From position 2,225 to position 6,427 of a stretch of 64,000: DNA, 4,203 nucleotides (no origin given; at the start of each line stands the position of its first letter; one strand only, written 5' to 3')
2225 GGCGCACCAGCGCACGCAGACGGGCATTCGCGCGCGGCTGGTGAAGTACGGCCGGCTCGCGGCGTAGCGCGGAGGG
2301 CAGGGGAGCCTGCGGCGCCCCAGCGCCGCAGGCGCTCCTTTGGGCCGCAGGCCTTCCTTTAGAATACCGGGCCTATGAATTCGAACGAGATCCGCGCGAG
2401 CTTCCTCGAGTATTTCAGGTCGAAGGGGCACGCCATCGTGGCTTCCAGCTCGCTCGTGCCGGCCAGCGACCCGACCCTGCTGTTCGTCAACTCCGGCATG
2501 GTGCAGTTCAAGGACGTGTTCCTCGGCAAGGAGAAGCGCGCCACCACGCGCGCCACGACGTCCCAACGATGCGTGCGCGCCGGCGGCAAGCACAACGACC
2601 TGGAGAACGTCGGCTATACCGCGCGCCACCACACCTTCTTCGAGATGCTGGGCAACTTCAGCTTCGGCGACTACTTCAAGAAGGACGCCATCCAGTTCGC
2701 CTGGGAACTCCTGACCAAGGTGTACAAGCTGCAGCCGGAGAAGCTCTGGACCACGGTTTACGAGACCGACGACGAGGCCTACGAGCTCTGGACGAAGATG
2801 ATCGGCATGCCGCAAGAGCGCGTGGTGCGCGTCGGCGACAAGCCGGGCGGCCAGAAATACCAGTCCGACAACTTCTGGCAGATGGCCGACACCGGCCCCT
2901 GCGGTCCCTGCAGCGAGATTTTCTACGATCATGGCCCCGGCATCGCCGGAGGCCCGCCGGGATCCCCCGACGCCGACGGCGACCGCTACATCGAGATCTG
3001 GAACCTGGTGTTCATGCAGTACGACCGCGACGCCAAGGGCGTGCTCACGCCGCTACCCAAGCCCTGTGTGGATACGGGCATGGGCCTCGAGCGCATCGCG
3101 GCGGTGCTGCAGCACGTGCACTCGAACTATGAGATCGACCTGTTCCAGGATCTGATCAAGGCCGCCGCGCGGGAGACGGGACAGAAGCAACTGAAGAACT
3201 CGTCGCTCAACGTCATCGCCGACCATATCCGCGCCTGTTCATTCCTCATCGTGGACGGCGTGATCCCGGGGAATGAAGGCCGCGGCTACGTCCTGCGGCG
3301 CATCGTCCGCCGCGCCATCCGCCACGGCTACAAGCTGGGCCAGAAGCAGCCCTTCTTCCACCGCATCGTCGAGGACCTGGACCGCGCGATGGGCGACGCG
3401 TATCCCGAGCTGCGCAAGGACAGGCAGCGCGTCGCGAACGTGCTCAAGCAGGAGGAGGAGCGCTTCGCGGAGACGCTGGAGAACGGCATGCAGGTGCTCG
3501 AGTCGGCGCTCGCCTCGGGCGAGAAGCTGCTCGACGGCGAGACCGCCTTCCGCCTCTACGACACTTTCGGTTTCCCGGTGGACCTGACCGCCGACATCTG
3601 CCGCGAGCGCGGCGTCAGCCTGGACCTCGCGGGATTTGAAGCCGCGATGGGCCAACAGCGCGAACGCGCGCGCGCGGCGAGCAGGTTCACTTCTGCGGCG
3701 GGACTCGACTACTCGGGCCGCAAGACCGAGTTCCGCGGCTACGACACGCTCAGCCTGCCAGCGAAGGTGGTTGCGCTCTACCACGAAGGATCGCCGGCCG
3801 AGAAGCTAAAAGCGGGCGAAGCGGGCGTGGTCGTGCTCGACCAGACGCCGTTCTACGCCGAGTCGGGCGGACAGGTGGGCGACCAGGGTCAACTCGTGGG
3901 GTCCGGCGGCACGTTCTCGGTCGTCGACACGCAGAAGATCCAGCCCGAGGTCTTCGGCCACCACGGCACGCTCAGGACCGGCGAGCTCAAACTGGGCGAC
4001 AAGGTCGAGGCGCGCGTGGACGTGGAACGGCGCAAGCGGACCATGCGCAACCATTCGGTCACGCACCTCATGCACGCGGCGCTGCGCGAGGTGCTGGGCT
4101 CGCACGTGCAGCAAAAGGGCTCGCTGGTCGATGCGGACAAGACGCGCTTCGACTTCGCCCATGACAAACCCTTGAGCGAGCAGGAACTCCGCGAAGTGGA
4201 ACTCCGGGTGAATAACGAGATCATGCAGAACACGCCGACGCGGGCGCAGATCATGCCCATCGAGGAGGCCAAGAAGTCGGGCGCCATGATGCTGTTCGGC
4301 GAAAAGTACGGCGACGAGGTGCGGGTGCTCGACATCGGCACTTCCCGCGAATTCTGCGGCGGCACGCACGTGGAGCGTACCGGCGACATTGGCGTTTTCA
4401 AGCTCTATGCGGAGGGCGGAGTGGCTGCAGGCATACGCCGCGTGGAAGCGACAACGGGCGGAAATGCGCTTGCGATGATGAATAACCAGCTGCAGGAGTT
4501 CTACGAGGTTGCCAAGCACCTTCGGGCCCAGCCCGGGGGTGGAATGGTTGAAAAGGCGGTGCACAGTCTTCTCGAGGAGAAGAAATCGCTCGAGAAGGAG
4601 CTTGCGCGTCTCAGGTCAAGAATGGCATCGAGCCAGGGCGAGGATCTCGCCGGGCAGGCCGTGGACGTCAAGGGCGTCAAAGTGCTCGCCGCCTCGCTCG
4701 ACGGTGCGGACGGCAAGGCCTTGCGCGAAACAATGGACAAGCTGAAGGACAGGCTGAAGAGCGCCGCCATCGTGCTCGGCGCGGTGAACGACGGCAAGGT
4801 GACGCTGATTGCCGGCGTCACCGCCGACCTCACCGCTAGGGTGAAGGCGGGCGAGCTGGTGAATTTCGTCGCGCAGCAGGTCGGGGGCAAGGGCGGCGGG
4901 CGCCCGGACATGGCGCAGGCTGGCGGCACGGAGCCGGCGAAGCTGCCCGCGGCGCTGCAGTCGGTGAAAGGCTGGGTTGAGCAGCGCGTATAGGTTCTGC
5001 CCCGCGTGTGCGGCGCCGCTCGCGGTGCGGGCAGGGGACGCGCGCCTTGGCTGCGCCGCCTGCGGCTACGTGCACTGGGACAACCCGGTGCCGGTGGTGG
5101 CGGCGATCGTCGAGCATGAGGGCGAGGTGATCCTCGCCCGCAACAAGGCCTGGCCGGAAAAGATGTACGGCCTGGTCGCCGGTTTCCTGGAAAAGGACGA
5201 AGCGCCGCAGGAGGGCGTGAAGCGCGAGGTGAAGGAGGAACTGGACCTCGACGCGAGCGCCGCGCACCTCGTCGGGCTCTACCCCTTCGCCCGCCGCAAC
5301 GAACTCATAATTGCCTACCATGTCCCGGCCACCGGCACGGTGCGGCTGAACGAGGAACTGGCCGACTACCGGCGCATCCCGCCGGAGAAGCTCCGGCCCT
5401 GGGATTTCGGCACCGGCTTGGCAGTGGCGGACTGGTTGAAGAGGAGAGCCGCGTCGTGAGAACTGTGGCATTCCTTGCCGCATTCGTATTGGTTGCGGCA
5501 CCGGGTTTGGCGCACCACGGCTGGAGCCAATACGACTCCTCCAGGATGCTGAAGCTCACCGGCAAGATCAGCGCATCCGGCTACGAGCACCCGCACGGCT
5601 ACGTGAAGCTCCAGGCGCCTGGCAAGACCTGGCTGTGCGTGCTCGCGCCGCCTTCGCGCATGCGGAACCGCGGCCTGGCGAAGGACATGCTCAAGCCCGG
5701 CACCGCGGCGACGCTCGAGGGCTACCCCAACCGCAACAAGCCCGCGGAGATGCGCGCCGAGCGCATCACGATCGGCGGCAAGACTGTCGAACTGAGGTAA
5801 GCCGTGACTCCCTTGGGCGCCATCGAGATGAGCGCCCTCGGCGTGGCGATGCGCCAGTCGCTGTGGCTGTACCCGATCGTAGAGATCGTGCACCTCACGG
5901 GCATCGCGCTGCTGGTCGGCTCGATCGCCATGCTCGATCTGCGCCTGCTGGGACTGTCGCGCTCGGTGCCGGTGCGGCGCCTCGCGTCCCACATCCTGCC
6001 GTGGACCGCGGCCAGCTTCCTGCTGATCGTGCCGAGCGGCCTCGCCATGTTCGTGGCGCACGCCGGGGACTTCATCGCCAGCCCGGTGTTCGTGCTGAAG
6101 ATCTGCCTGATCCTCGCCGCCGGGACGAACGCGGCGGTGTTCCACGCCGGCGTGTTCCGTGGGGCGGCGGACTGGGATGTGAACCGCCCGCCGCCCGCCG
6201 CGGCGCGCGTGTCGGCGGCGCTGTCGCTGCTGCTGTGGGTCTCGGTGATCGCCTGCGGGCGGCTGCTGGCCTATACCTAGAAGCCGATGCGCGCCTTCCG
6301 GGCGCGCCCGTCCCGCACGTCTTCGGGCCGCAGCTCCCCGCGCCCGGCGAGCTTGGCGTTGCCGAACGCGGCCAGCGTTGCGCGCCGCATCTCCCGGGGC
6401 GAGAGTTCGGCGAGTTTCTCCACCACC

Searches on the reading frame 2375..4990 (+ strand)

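Call 12: search_protein_families(library=ncbifam, proteins=[window:2375-4990:+], max_evalue=0.001)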
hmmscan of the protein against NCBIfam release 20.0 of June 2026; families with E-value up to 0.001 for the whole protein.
window:2375-4990:+ (872 aa): 4 families
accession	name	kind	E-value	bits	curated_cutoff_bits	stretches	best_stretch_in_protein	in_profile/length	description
TIGR00344.1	alaS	equivalog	0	1028.7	457.05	1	5-851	1-847/847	alanine--tRNA ligase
NF002436.0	PRK01584.1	equivalog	1e-151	506.4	529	2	1-452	1-455/595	alanine--tRNA ligase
TIGR03683.1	A-tRNA_syn_arch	equivalog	1.2e-122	410.9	744.7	3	277-865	327-898/902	alanine--tRNA ligase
NF040865.1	a_tRNA_ed_AlaXM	equivalog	2.9e-34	118.8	300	1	482-690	22-229/234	alanyl-tRNA editing protein AlaXM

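Call 13: search_protein_families(library=pfam, proteins=[window:2375-4990:+], max_evalue=0.001)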
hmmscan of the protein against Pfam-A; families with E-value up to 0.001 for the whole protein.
window:2375-4990:+ (872 aa): 3 families
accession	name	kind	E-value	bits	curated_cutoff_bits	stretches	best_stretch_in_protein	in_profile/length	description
PF01411.24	tRNA-synt_2c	-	5e-221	735.4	30.3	1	5-551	1-551/552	tRNA synthetases class II (A)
PF02272.25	DHHA1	-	1.5e-20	74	25.9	1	767-869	1-101/102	DHHA1 domain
PF07973.19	tRNA_SAD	-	1.3e-13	51.1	24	1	649-691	1-44/44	Threonyl and Alanyl tRNA synthetase second additional domain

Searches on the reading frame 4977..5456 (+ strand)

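Call 12: search_protein_families(library=ncbifam, proteins=[window:4977-5456:+], max_evalue=0.001)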
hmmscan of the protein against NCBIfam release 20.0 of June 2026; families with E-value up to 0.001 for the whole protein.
window:4977-5456:+ (160 aa): 7 families
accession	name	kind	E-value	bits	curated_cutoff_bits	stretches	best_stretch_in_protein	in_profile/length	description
NF001299.0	PRK00241.1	equivalog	4.5e-18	65.7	158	1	3-118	100-215/263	NAD(+) diphosphatase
NF007834.0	PRK10546.1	equivalog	2.7e-08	33.7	156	1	38-120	4-90/135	pyrimidine (deoxy)nucleoside triphosphate diphosphatase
NF003791.0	PRK05379.2-3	equivalog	4.5e-05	22.8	409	1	41-95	205-260/340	bifunctional nicotinamide-nucleotide adenylyltransferase/Nudix hydroxylase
NF003788.0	PRK05379.1-5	equivalog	0.00019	20.8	354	1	41-98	216-274/351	bifunctional nicotinamide-nucleotide adenylyltransferase/Nudix hydroxylase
NF006961.0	PRK09438.1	equivalog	0.00025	20.5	103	1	36-98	7-68/151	dihydroneopterin triphosphate diphosphatase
NF003787.0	PRK05379.1-4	equivalog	0.0006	18.9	449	1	40-94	210-265/346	bifunctional nicotinamide-nucleotide adenylyltransferase/Nudix hydroxylase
NF006530.0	PRK08999.1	equivalog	0.00095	18.3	245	0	39-98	7-69/315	Nudix family hydrolase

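Call 13: search_protein_families(library=pfam, proteins=[window:4977-5456:+], max_evalue=0.001)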
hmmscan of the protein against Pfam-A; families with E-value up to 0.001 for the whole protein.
window:4977-5456:+ (160 aa): 3 families
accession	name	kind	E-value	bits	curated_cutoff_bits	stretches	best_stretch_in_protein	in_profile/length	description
PF00293.34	NUDIX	-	5.4e-14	52.8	21.1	1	39-142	5-121/134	NUDIX domain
PF14803.11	Zn_ribbon_Nudix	-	1.4e-05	25.4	25.6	1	6-33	1-32/34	Nudix N-terminal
PF09297.16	Zn_ribbon_NUD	-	0.0001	22.4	24.8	1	5-33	3-31/32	NADH pyrophosphatase zinc ribbon domain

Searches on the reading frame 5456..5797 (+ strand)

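Call 12: search_protein_families(library=ncbifam, proteins=[window:5456-5797:+], max_evalue=0.001)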
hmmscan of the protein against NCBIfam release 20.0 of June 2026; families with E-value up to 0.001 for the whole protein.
window:5456-5797:+ (114 aa): 0 families

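Call 13: search_protein_families(library=pfam, proteins=[window:5456-5797:+], max_evalue=0.001)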
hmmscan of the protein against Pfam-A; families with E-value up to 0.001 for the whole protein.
window:5456-5797:+ (114 aa): 1 family
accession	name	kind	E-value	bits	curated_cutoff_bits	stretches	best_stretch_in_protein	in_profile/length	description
PF19649.4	DUF6152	-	4.9e-12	46.2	27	1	11-94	3-91/98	Family of unknown function (DUF6152)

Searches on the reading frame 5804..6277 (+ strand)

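Call 12: search_protein_families(library=ncbifam, proteins=[window:5804-6277:+], max_evalue=0.001)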
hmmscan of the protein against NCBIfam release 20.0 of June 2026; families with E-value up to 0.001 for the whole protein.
window:5804-6277:+ (158 aa): 0 families

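Call 13: search_protein_families(library=pfam, proteins=[window:5804-6277:+], max_evalue=0.001)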
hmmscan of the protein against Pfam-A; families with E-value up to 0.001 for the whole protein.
window:5804-6277:+ (158 aa): 1 family
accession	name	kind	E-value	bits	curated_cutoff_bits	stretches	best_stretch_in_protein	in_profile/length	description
PF20349.3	DUF6644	-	2.9e-08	34.4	27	1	27-157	26-154/155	Family of unknown function (DUF6644)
